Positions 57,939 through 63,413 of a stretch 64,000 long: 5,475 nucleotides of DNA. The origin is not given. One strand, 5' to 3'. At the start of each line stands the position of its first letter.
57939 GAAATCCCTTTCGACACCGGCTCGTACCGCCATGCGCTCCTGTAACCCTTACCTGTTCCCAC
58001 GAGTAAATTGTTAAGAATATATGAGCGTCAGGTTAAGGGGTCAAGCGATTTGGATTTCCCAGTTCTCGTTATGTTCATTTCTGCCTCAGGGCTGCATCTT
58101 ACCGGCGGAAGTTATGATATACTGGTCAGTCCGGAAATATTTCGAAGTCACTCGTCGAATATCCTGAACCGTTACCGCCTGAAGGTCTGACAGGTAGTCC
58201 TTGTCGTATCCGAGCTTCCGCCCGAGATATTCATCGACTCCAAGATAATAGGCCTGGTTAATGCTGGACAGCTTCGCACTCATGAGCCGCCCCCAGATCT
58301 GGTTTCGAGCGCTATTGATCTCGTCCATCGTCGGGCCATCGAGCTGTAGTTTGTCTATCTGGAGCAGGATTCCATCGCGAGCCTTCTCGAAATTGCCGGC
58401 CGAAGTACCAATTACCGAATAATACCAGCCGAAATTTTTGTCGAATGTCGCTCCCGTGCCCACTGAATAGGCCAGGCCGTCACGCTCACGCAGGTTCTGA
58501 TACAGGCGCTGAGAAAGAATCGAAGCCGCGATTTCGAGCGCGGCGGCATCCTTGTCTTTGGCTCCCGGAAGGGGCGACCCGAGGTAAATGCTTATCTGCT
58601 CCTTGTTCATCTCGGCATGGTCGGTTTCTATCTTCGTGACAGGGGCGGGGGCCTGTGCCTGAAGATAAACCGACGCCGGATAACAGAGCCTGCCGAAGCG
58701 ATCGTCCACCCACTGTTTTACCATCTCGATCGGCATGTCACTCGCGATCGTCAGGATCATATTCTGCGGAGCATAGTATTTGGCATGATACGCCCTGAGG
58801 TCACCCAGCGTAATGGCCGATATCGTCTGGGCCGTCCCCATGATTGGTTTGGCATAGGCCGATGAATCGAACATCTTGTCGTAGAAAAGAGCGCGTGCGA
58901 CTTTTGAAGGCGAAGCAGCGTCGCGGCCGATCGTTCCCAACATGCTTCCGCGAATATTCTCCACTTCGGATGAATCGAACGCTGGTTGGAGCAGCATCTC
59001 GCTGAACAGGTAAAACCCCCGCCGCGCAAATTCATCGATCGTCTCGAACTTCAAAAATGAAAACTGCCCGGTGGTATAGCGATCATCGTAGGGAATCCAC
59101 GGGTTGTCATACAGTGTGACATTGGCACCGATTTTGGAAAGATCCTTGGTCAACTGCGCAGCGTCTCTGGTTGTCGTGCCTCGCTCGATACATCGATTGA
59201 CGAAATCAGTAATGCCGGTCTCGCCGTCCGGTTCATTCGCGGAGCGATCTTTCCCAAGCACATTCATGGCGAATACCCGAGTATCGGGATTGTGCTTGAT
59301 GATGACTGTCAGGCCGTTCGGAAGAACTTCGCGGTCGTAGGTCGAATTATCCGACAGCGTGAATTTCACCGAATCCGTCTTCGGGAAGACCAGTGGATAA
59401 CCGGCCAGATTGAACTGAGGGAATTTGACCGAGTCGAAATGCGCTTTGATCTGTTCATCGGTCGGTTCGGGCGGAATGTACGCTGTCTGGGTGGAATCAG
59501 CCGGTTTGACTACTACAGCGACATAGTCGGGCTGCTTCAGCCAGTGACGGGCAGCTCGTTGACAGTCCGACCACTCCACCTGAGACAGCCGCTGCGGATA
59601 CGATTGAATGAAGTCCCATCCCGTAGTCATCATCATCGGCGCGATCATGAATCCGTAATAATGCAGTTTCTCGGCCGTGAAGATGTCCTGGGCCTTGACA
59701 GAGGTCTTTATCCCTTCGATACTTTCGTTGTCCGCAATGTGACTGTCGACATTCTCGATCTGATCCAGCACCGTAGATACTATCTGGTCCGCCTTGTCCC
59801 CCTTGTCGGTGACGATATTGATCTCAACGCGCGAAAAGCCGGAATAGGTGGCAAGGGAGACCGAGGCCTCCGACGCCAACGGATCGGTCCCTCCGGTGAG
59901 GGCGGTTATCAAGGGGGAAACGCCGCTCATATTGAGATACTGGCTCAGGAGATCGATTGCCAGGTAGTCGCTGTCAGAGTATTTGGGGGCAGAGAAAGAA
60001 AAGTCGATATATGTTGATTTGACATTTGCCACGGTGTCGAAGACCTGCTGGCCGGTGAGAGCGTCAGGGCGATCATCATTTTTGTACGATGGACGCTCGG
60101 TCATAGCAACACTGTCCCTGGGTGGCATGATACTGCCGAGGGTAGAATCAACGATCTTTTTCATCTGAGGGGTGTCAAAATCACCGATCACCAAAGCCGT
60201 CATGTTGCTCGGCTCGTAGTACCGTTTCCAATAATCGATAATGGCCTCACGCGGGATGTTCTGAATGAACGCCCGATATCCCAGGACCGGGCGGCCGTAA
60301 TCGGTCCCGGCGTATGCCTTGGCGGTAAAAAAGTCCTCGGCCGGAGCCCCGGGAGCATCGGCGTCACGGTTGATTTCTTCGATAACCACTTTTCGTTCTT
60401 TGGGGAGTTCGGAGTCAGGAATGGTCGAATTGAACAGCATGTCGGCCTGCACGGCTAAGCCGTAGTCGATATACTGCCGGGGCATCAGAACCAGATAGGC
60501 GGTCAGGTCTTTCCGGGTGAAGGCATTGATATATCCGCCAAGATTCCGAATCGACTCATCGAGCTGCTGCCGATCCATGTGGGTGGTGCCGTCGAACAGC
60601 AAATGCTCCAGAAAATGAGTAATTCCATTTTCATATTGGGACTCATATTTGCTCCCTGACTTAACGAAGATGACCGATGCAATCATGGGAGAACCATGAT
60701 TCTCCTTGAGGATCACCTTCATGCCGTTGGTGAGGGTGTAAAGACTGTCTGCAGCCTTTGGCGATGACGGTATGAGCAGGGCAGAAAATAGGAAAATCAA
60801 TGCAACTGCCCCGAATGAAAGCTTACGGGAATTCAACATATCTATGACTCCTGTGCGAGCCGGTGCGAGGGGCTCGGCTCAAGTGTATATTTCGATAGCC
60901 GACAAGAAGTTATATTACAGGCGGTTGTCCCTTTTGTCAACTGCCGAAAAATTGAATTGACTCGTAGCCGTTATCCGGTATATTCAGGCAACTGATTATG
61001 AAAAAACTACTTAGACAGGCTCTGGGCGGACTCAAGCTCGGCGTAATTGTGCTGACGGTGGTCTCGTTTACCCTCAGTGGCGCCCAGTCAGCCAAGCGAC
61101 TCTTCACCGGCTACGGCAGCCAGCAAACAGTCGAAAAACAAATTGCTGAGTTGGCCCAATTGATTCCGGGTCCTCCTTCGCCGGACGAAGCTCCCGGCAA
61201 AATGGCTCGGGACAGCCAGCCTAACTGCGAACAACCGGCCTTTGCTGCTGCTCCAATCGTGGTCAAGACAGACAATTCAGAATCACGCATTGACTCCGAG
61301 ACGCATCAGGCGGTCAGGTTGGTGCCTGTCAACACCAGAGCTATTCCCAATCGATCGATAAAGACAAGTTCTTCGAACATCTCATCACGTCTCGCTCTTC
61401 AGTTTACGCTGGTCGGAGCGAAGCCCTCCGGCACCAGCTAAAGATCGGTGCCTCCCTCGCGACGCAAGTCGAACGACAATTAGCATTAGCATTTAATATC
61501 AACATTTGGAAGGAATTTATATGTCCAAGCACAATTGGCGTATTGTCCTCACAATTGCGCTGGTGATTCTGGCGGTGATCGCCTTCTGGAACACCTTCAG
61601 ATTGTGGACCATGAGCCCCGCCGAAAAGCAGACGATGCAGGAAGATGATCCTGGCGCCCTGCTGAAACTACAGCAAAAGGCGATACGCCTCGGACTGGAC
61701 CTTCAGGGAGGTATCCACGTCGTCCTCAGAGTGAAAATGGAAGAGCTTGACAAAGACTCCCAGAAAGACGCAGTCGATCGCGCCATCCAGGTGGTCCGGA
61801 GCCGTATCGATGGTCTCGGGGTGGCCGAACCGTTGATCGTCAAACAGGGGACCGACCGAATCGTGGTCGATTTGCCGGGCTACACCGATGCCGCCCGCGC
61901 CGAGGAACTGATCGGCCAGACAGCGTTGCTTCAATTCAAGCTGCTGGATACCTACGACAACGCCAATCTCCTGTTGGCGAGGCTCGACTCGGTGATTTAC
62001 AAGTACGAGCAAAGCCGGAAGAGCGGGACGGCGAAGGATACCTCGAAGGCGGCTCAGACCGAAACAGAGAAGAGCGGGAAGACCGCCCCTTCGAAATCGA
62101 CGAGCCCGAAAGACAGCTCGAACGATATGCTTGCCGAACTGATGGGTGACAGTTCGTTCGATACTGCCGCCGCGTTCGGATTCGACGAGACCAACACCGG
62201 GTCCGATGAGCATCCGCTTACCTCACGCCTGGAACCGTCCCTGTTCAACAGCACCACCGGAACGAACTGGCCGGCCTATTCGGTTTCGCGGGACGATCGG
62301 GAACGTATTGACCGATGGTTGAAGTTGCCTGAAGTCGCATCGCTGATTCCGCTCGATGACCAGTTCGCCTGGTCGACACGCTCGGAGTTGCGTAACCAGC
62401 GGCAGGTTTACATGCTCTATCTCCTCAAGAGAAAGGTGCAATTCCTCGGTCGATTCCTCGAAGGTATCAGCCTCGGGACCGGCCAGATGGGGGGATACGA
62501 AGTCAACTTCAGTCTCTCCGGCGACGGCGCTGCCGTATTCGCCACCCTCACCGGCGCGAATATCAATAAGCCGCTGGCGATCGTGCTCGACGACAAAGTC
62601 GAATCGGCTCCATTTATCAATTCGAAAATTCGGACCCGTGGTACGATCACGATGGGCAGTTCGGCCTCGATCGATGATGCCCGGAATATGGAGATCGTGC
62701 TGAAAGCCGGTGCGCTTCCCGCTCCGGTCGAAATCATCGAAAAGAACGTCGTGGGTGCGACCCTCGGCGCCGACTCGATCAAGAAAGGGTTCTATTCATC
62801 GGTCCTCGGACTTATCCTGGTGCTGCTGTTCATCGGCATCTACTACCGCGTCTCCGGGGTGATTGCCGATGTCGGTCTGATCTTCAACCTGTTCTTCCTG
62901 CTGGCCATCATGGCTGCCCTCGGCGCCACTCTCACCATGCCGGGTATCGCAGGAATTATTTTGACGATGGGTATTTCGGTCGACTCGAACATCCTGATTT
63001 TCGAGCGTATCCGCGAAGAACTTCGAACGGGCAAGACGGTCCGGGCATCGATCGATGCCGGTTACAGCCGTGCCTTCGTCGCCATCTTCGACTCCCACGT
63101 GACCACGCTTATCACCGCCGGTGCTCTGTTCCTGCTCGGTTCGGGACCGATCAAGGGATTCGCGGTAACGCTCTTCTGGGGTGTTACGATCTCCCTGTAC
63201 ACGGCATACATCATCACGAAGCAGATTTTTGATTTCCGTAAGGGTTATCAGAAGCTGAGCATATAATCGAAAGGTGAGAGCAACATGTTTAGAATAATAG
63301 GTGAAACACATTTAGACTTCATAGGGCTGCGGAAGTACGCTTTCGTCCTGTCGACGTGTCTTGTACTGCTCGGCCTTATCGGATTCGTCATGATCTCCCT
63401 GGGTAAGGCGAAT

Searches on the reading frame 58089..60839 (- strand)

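Call 80: search_protein_families(library=ncbifam, proteins=[window:58089-60839:-], max_evalue=0.00001)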
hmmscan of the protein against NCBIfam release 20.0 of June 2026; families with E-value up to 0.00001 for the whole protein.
window:58089-60839:- (917 aa): 4 families
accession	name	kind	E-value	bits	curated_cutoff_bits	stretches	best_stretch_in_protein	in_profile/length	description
NF047421.1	YfmH_fam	equivalog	4.9e-29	101.8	250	2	58-233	47-217/425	EF-P 5-aminopentanol modification-associated protein YfmH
NF047422.1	YfmF_fam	equivalog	8.8e-27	94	285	2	610-910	103-410/412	EF-P 5-aminopentanol modification-associated protein YfmF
TIGR02110.1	PQQ_syn_pqqF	equivalog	1.8e-19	70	320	1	35-217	4-190/697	pyrroloquinoline quinone biosynthesis protein PqqF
NF011681.0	PRK15101.1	equivalog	2.3e-13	49.1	765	1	35-380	48-395/961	pitrilysin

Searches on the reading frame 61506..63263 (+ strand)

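Call 80: search_protein_families(library=ncbifam, proteins=[window:61506-63263:+], max_evalue=0.00001)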
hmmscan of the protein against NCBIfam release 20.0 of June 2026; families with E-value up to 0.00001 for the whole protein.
window:61506-63263:+ (586 aa): 20 families
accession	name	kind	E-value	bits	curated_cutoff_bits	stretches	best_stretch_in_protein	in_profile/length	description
NF009583.0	PRK13024.1-3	subfamily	5.6e-128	428.1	721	1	10-576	5-429/755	protein translocase subunit SecDF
NF009585.0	PRK13024.1-5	equivalog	3.2e-127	426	1037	1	86-577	172-646/993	protein translocase subunit SecDF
TIGR01129.1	secD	equivalog_domain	3.8e-125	418.1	244.4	1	62-574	1-396/397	protein translocase subunit SecD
NF011315.0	PRK14726.1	equivalog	3.6e-92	309.9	1249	2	330-575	277-521/855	protein translocase subunit SecDF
NF009545.0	PRK12933.1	equivalog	7.1e-77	259.3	728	2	300-580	304-595/604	protein translocase subunit SecD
TIGR00916.1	2A0604s01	subfamily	4.7e-74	248.9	148.6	1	338-567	2-230/231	SecD/SecF family protein translocase subunit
NF009581.0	PRK13024.1-1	equivalog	1.2e-60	205.5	1058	2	362-573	195-405/752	protein translocase subunit SecDF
NF009584.0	PRK13024.1-4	equivalog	3e-57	194.5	1171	2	370-573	201-407/759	protein translocase subunit SecDF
NF009580.0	PRK13023.1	equivalog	2.6e-55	188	1153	2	333-573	203-442/775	protein translocase subunit SecDF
NF009540.0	PRK12911.1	equivalog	1.8e-54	184.6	1878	1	355-575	840-1058/1403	bifunctional preprotein translocase subunit SecD/SecF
NF006218.0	PRK08343.1-4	subfamily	2.1e-37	128.9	383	2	309-565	114-375/392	preprotein translocase subunit SecD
TIGR00966.2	transloc_SecF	equivalog_domain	4.7e-26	91.9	160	1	300-574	9-275/279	protein translocase subunit SecF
NF006216.0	PRK08343.1-2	equivalog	3.3e-24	85.5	519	1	387-565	307-488/506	preprotein translocase subunit SecD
NF046001.1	SecDF_plasm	equivalog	9.9e-23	80.1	500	1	390-574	316-499/878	protein translocase subunit SecDF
NF009582.0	PRK13024.1-2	equivalog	6.3e-22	77.4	723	1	407-574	316-483/859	protein translocase subunit SecDF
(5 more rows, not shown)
